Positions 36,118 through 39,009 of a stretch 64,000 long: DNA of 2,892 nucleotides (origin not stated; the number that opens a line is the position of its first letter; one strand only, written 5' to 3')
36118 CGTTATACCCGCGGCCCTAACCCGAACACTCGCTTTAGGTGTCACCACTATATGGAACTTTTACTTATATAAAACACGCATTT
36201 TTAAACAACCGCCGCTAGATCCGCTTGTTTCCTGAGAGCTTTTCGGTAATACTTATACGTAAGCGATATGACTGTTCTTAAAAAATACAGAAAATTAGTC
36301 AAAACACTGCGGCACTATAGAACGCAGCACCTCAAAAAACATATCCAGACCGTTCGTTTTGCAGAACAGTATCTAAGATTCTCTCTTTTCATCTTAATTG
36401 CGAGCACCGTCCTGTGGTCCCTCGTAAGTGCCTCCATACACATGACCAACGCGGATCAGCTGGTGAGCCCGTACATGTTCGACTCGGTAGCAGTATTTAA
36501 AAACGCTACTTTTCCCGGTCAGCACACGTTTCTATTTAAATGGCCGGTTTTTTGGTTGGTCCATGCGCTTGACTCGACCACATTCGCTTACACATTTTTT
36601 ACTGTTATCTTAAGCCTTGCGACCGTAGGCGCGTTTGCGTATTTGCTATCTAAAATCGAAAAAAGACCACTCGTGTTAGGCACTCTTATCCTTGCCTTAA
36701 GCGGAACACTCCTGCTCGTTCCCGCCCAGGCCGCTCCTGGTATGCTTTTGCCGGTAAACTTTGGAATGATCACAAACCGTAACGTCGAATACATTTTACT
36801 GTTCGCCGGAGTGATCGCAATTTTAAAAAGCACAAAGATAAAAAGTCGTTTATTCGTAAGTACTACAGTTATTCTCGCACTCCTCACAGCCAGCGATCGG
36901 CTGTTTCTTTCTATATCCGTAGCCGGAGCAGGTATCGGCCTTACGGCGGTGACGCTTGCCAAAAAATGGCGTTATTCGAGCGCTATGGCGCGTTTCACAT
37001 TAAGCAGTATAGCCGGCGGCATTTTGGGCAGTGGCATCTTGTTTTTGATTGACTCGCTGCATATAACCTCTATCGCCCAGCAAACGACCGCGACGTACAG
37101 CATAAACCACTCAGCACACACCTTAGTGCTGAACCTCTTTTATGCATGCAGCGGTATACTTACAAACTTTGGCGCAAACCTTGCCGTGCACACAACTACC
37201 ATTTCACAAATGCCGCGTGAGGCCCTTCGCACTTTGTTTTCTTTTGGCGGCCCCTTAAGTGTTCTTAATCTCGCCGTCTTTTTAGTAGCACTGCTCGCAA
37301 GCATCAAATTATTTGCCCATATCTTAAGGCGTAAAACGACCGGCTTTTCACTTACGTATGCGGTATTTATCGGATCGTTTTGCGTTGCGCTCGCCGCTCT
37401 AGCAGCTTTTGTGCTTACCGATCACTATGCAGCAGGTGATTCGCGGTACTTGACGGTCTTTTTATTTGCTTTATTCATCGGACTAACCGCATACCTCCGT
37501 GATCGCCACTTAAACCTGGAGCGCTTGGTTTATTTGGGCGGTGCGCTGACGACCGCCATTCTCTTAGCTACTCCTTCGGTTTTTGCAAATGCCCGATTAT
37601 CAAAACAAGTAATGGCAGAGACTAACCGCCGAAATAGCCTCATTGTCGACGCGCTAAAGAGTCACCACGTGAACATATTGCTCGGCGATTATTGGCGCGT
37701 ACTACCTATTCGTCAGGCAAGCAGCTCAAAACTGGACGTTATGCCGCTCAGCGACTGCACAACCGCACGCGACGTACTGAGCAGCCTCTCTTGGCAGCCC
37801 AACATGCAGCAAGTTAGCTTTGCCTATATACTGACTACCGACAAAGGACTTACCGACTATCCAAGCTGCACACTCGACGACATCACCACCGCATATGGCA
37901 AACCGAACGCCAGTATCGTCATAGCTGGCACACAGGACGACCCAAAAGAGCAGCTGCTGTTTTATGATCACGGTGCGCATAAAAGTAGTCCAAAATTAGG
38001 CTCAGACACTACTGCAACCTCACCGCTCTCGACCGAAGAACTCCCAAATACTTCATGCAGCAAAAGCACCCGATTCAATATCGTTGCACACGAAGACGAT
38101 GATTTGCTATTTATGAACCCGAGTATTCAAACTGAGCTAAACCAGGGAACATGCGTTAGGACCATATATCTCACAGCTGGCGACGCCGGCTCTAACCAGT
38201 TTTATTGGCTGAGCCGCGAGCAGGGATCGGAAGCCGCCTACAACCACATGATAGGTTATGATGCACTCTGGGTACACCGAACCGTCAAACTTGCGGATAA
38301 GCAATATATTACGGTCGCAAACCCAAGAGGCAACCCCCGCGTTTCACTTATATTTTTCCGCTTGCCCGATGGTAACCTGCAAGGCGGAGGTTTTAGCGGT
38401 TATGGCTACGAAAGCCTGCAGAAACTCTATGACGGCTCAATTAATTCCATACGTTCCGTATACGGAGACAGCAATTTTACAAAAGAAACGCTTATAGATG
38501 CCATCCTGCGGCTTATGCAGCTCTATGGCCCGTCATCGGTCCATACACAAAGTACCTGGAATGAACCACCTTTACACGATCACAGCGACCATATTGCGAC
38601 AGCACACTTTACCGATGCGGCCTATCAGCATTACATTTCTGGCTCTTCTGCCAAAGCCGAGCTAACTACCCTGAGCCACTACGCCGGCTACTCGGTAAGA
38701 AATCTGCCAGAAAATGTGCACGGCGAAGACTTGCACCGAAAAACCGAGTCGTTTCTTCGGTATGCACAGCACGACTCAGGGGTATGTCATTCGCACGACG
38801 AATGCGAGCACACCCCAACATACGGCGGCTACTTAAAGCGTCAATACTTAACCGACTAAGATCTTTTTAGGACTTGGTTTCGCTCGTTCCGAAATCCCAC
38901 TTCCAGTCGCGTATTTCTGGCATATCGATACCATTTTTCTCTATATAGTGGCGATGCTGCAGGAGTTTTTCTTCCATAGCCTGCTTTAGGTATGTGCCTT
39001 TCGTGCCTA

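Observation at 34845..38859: GtrB-GtrA-GT-C three-component glycosylation system with an LmbE deacetylase fused to the GT-C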

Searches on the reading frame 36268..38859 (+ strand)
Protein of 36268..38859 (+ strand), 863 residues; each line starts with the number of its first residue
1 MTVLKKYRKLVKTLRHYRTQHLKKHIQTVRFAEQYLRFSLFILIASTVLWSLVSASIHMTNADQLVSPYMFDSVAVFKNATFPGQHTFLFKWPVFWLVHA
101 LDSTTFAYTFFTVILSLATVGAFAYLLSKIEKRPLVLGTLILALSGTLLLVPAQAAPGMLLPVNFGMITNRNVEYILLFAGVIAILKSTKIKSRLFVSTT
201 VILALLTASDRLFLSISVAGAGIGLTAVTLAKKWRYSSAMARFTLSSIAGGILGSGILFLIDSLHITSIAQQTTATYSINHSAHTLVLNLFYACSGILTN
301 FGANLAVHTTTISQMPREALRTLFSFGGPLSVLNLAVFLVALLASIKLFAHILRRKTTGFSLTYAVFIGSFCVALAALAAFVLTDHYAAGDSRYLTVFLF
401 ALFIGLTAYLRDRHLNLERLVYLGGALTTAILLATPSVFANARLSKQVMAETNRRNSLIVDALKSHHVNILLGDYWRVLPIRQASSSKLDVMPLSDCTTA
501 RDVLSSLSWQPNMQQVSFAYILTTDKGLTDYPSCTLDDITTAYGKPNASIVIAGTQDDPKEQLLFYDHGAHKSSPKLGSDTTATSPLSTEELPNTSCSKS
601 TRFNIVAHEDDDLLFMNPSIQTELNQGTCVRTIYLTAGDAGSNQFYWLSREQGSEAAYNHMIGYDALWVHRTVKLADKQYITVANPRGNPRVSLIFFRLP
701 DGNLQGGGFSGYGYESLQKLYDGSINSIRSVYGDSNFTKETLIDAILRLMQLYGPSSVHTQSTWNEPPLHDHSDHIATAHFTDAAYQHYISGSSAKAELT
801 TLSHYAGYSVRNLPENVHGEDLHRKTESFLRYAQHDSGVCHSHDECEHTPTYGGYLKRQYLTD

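Call 3: search_protein_families(library=pfam, proteins=[window:36268-38859:+], max_evalue=0.01)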
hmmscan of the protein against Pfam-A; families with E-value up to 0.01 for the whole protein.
window:36268-38859:+ (863 aa): 1 family
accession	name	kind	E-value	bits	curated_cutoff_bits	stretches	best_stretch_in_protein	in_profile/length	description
PF02585.22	PIG-L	-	6.4e-13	49.8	28.2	1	604-785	2-128/129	GlcNAc-PI de-N-acetylase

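Call 4: search_protein_families(library=ncbifam, proteins=[window:36268-38859:+], max_evalue=0.01)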
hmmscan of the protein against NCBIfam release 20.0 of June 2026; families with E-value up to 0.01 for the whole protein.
window:36268-38859:+ (863 aa): 0 families

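Call 5: find_homologous_proteins(query=window:36268-38856:+, max_evalue=0.001)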
Query window:36268-38856:+ (863 aa): 125 proteins with E <= 0.001 among 8000 candidates; the best 120 are listed.
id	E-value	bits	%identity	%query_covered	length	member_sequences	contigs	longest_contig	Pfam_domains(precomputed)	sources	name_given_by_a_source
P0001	0.0e+0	1934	100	100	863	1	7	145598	PF02585.23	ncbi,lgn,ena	-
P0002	0.0e+0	1360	67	100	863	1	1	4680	PF02585.23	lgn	-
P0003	0.0e+0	1241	63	100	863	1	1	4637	PF02585.23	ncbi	-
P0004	1.9e-256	871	50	97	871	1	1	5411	PF02585.23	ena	-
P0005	1.1e-241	822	46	98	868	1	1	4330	PF02585.23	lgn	-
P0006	4.5e-240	817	44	99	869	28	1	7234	PF02585.23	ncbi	-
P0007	7.4e-232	790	44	98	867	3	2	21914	PF02585.23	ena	-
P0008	4.0e-231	787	44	99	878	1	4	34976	PF02585.23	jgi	jgi:LmbE family N-acetylglucosaminyl deacetylase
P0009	2.6e-229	781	44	98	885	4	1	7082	PF02585.23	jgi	jgi:LmbE family N-acetylglucosaminyl deacetylase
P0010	1.4e-227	776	44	99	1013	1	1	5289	PF02585.23,PF04138.21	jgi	jgi:LmbE family N-acetylglucosaminyl deacetylase/putative flippase GtrA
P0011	1.3e-226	772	44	97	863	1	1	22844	PF02585.23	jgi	jgi:LmbE family N-acetylglucosaminyl deacetylase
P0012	6.2e-224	764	44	95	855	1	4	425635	PF02585.23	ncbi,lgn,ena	-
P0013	9.8e-224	763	44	94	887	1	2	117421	PF02585.23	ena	-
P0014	1.4e-222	759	42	99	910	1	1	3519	PF02585.23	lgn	-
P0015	2.7e-222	758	43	99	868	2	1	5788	PF02585.23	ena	-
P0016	3.3e-222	758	44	96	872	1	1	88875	PF02585.23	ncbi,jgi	-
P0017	1.1e-221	756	42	99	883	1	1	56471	PF02585.23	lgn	-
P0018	2.5e-221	755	42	98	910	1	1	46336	PF02585.23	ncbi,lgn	-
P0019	2.7e-220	752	43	98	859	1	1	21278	PF02585.23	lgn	-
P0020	7.2e-220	750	42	99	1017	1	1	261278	PF02585.23,PF04138.21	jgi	jgi:LmbE family N-acetylglucosaminyl deacetylase/putative flippase GtrA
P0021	5.1e-219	747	41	97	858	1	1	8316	PF02585.23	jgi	jgi:LmbE family N-acetylglucosaminyl deacetylase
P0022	1.0e-218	746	43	95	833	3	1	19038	PF02585.23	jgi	-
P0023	8.2e-218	743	42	99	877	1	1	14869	PF02585.23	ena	-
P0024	9.0e-217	740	42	98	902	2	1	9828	PF02585.23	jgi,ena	-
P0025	1.9e-216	739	42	99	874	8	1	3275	PF02585.23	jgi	jgi:LmbE family N-acetylglucosaminyl deacetylase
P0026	6.4e-216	737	43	97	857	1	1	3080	PF02585.23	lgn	-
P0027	9.8e-216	736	43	99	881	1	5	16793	PF02585.23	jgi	jgi:LmbE family N-acetylglucosaminyl deacetylase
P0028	4.0e-215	734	41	97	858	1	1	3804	PF02585.23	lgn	-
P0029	9.0e-214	730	43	97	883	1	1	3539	PF02585.23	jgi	jgi:LmbE family N-acetylglucosaminyl deacetylase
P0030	9.7e-212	723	43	98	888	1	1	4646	PF02585.23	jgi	jgi:LmbE family N-acetylglucosaminyl deacetylase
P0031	5.9e-211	721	42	99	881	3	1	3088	PF02585.23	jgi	jgi:LmbE family N-acetylglucosaminyl deacetylase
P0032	6.6e-211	720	42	99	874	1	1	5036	PF02585.23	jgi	jgi:LmbE family N-acetylglucosaminyl deacetylase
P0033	7.0e-211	720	41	98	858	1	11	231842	PF02585.23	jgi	jgi:LmbE family N-acetylglucosaminyl deacetylase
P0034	1.2e-210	720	43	98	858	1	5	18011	PF02585.23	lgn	-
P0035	6.0e-210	717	42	96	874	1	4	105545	PF02585.23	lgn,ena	-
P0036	3.6e-209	715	43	96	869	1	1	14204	PF02585.23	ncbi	-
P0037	9.7e-209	713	41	98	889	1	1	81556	PF02585.23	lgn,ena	-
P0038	2.6e-208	712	40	97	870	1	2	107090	PF02585.23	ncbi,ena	-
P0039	5.8e-207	707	43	97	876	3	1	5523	PF02585.23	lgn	-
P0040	1.5e-205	703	42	99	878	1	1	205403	PF02585.23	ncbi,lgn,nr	ncbi:MAG: hypothetical protein JWM37_691 [Candidatus Saccharibacteria bacterium]|nr:hypothetical pro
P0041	1.5e-205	703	42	96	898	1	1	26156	PF02585.23,PF07382.17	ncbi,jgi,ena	ncbi:MAG: PIG-L family deacetylase [Candidatus Saccharibacteria bacterium]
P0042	2.6e-205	702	41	97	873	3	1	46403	PF02585.23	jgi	jgi:LmbE family N-acetylglucosaminyl deacetylase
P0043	2.5e-204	699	41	95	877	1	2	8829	PF02585.23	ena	-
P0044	7.3e-204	697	41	96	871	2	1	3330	PF02585.23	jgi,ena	-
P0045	1.6e-203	696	42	96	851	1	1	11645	PF02585.23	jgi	jgi:LmbE family N-acetylglucosaminyl deacetylase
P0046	3.0e-203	695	40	97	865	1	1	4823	PF02585.23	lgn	-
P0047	6.0e-203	694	42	98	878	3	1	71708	PF02585.23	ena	-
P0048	7.4e-203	694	41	96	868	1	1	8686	PF02585.23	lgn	-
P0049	8.5e-202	690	40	99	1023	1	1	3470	PF02585.23,PF04138.21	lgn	-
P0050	6.2e-201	687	42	98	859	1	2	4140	PF02585.23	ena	-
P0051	1.4e-200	686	41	99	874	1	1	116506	PF02585.23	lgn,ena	-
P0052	2.2e-200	686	40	99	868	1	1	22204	PF02585.23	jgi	jgi:LmbE family N-acetylglucosaminyl deacetylase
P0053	5.3e-200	684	41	97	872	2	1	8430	PF02585.23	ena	-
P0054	1.0e-199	683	42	96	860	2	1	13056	PF02585.23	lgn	-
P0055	1.3e-199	683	39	98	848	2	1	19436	PF02585.23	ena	-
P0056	2.5e-199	682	40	98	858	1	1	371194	PF02585.23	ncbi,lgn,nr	ncbi:MAG: hypothetical protein JWM81_1079 [Candidatus Saccharibacteria bacterium]|nr:hypothetical pr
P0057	2.9e-199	682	41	96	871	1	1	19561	PF02585.23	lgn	-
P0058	5.0e-199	681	40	97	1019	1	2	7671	PF02585.23,PF04138.21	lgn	-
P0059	6.4e-199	681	40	98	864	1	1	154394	PF02585.23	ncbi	-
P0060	1.3e-198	680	44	86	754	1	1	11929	PF02585.23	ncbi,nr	ncbi:MAG: hypothetical protein JWL89_517, partial [Candidatus Saccharibacteria bacterium]|nr:hypothe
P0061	1.9e-198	679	40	98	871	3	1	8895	PF02585.23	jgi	jgi:LmbE family N-acetylglucosaminyl deacetylase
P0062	4.0e-198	678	41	95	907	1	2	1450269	PF02585.23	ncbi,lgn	-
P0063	2.3e-197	676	40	99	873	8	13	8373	PF02585.23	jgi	jgi:LmbE family N-acetylglucosaminyl deacetylase/uncharacterized membrane protein YsdA (DUF1294 fami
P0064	4.4e-197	675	41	99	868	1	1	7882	PF02585.23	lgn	-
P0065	7.8e-197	674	41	95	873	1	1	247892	PF02585.23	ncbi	-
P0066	2.8e-196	672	40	97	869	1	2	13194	PF02585.23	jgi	jgi:LmbE family N-acetylglucosaminyl deacetylase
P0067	4.7e-196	671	42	97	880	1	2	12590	PF02585.23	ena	-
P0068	7.6e-196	671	41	96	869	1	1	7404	PF02585.23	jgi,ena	-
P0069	7.8e-196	671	40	97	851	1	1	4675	PF02585.23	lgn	-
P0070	1.1e-194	667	39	99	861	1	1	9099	PF02585.23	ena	-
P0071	1.1e-194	667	39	99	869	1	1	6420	PF02585.23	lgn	-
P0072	1.2e-194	667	40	99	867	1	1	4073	PF02585.23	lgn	-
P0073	3.5e-194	665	39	96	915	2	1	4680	PF02585.23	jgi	-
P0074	3.5e-194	665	40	96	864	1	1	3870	PF02585.23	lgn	-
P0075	5.4e-194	665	40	97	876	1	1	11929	PF02585.23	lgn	-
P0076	5.5e-194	664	40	99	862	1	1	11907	PF02585.23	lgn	-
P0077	6.4e-194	664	40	99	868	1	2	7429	PF02585.23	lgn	-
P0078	1.2e-193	663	39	98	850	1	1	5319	PF02585.23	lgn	-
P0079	3.1e-193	662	42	96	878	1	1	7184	PF02585.23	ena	-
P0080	2.8e-192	659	40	96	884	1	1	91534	PF02585.23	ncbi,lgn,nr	ncbi:MAG TPA: PIG-L family deacetylase [Candidatus Microsaccharimonas sp.]|nr:PIG-L family deacetyla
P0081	6.2e-192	658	40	97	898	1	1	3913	PF02585.23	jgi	jgi:LmbE family N-acetylglucosaminyl deacetylase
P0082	9.4e-192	657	40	98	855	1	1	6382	PF02585.23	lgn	-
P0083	2.0e-190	653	41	97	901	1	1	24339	PF02585.23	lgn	-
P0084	3.4e-190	652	39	97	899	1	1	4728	PF02585.23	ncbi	-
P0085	5.4e-190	651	39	98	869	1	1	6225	PF02585.23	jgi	jgi:LmbE family N-acetylglucosaminyl deacetylase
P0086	8.5e-190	651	41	99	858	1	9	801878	PF02585.23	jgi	jgi:LmbE family N-acetylglucosaminyl deacetylase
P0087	1.2e-189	650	40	96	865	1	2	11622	PF02585.23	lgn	-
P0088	2.8e-188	646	40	98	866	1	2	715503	PF02585.23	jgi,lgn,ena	-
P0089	4.3e-187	642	40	94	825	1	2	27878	PF02585.23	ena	-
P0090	8.2e-186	637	40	96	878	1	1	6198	PF02585.23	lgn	-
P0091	1.2e-185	637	38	99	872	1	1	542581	PF02585.23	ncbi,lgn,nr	ncbi:MAG: hypothetical protein JWN26_190 [Candidatus Saccharibacteria bacterium]|nr:hypothetical pro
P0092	2.7e-185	636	39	94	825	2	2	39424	PF02585.23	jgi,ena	-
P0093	1.0e-184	634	38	100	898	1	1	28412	PF02585.23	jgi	jgi:GlcNAc-PI de-N-acetylase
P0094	1.8e-184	633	38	99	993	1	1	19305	PF02585.23,PF04138.21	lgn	-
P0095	3.9e-184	632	39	99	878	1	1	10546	PF02585.23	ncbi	ncbi:MAG TPA: PIG-L family deacetylase [Candidatus Saccharimonadales bacterium]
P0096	1.1e-182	627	39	95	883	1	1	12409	PF02585.23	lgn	-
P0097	4.0e-182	625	40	99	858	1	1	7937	PF02585.23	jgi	-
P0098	7.4e-181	621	37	97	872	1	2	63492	PF02585.23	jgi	jgi:LmbE family N-acetylglucosaminyl deacetylase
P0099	3.7e-180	619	37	100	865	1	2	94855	PF02585.23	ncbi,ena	-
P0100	3.5e-179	616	37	98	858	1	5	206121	PF02585.23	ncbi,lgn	-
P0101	1.6e-178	613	38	99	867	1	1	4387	PF02585.23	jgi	jgi:LmbE family N-acetylglucosaminyl deacetylase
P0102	7.1e-178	611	39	96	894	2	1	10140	PF02585.23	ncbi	ncbi:MAG: PIG-L family deacetylase [Candidatus Saccharimonadales bacterium]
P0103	1.3e-174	600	38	99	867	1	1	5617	PF02585.23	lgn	-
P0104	2.2e-174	600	37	100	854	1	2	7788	PF02585.23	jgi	-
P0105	5.7e-169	582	37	98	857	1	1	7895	PF02585.23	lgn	-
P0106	3.7e-166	572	37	96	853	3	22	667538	PF02585.23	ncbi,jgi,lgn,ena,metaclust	metaclust:\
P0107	2.0e-159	550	37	95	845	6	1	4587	PF02585.23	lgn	-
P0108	1.3e-149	518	36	95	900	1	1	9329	PF02585.23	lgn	-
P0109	1.9e-148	514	35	96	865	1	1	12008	PF02585.23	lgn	-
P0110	6.2e-148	512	36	94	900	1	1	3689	PF02585.23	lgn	-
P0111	3.3e-146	506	36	94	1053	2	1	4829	PF02585.23,PF04138.21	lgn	-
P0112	1.0e-142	495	34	99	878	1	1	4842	PF02585.23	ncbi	-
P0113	1.3e-140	488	36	94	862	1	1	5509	PF02585.23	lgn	-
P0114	3.0e-138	480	34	96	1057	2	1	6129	PF02585.23,PF04138.21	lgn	-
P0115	3.5e-137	477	34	94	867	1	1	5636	PF02585.23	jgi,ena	-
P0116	1.1e-124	435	34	95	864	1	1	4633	PF02585.23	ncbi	-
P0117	6.1e-97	344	38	64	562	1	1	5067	-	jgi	jgi:hypothetical protein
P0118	1.1e-95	339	38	60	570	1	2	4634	-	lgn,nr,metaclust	nr:hypothetical protein [uncultured bacterium] AIA16997.1 Unknown Function [uncultured bacterium]|me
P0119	1.0e-82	296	36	65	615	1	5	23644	-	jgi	jgi:hypothetical protein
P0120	3.3e-76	275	34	68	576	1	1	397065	-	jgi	jgi:hypothetical protein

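Call 10: find_related_loci(query=A1, collection=genome_contigs, flank=6000)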
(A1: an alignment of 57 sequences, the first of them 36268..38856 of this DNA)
Query A1 (863 aa) in genome_contigs; peptide patterns used: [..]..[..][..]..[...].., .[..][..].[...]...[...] (x = any residue, [..] = any of these).
181 stretches matched a pattern; 161 encode a relative of the query (tblastn E <= 1e-3); the best 80 are kept; 80 distinct loci.
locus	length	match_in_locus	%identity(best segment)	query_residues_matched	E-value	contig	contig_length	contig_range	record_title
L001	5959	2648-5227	44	8-863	0e+0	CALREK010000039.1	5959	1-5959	MAG: uncultured Candidatus Saccharimonas sp. isolate RH-23may17-197 genome assembly, contig: RH-23may17-C114405, whole g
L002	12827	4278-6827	44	18-863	0e+0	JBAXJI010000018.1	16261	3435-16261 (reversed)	MAG: Candidatus Saccharibacteria bacterium isolate ELA371 MAG371_18, whole genome shotgun sequence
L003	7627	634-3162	46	26-860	0e+0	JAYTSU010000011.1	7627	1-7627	MAG: Candidatus Saccharibacteria bacterium isolate GFS_5273 GFS_5273_10, whole genome shotgun sequence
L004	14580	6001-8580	44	8-863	0e+0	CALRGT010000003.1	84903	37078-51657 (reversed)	MAG: uncultured Candidatus Saccharimonas sp. isolate MsH-01oct19-19 genome assembly, contig: MsH-01oct19-C381, whole gen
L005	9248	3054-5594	45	22-860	0e+0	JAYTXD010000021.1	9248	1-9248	MAG: Candidatus Saccharibacteria bacterium isolate GFS_5930 GFS_5930_20, whole genome shotgun sequence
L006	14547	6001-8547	44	19-860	0e+0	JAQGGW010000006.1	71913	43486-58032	MAG: Candidatus Saccharibacteria bacterium isolate RYN_417 scaffold_2866436, whole genome shotgun sequence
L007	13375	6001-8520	46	28-860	0e+0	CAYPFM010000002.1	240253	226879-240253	MAG TPA_asm: uncultured Candidatus Saccharibacteria bacterium isolate SRP170004_co1_270 genome assembly, contig: NODE_48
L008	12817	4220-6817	43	1-860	0e+0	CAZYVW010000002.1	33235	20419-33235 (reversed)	MAG TPA_asm: uncultured Candidatus Saccharibacteria bacterium isolate SRP200132_co1_592 genome assembly, contig: NODE_22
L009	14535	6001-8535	44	18-860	0e+0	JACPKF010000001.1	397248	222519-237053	MAG: Candidatus Saccharibacteria bacterium isolate NC_groundwater_487_Ag_S-0.1um_46_12 S35_SO-1_scaffold_44559, whole ge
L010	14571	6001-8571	44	9-860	0e+0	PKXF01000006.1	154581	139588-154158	MAG: Candidatus Saccharibacteria bacterium isolate palsa_1325 73.20120500_P26.46_contig_1598, whole genome shotgun seque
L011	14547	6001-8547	43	12-860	0e+0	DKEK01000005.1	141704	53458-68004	MAG TPA_asm: Candidatus Saccharibacteria bacterium UBA6824 UBA6824_contig_5229, whole genome shotgun sequence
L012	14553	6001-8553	43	19-860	0e+0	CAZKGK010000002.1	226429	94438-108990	MAG TPA_asm: uncultured Candidatus Saccharibacteria bacterium isolate SRP200132_co1_660 genome assembly, contig: NODE_45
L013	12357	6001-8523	43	26-860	0e+0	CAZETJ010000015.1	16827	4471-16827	MAG TPA_asm: uncultured Candidatus Saccharibacteria bacterium isolate binchicken_co50_391 genome assembly, contig: NODE_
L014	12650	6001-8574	40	8-860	0e+0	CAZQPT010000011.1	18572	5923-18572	MAG TPA_asm: uncultured Candidatus Saccharibacteria bacterium isolate SRP200132_co1_550 genome assembly, contig: NODE_51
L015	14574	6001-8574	43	10-860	0e+0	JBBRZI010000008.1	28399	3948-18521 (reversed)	MAG: Candidatus Saccharimonadales bacterium isolate metawrap_la5_32 metawrap_la5_32_K_504002_L_28399_cov_19.5289, whole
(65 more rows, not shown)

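Call 16: search_solved_structures(query=A1, max_evalue=1, show_alignments=2)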
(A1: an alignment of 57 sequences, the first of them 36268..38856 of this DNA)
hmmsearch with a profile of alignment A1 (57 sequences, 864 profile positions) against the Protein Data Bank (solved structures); distinct sequences matched with E-value up to 1: 0.

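Call 25: predict_structure(alignment_id=A1)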
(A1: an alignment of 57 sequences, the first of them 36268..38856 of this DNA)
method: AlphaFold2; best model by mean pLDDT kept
length: 863 residues; sequences in the alignment: 57
mean_pLDDT: 91.2   pTM: 0.86
mean pLDDT of the five models: 91.2, 90.0, 89.8, 89.4, 87.5
residues with pLDDT >= 90: 642; 70-90: 198; 50-70: 20; < 50: 3
segments of 3 or more residues with pLDDT < 50: none
pLDDT, mean of each block of 10 residues (from residue 1): 68 79 87 97 97 93 94 95 91 96 94 96 96 97 96 87 85 91 94 96 95 93 96 94 97 96 94 69 91 94 91 92 93 97 97 86 95 95 83 90 97 92 96 94 90 93 90 94 92 93 93 93 78 87 90 90 91 58 77 89 96 94 95 92 87 96 91 93 91 96 91 94 96 93 97 96 83 93 97 86 91 91 95 93 89 89 85
secondary structure, 60 per line:
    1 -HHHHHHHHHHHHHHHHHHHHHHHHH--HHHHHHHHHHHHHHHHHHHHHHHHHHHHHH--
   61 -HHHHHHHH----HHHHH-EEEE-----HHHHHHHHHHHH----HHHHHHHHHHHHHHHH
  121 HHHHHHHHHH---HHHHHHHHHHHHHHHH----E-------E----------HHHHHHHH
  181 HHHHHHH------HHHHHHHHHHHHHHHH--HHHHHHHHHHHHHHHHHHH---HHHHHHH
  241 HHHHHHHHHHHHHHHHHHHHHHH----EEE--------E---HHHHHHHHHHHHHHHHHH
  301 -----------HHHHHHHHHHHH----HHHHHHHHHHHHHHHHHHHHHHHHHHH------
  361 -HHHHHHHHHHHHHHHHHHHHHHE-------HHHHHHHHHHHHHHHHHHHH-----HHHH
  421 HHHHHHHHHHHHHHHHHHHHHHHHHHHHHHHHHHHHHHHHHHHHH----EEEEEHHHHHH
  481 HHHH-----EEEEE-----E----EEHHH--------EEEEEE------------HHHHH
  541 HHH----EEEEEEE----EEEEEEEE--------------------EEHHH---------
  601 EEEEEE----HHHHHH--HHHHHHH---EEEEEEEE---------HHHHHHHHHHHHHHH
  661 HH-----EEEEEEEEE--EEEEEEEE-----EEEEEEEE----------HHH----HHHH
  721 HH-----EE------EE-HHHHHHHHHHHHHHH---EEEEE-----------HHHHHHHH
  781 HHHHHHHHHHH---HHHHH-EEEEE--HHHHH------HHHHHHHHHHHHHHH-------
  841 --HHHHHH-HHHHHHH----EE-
elements in order (helices of 4 or more, strands of 3 or more residues): H2-26 H29-58 H62-69 H74-78 E80-83 H89-100 H105-130 H134-149 H173-187 H194-209 H212-230 H234-263 E268-270 H283-300 H312-323 H328-354 H362-383 H392-411 H417-465 E470-474 H475-484 E490-494 E518-523 H536-543 E548-554 E559-566 E601-606 H611-616 H619-625 E629-636 H646-662 E668-676 E679-686 E692-699 H717-722 H739-753 E757-761 H773-791 H795-799 E801-805 H808-812 H819-833 H843-848 H850-856
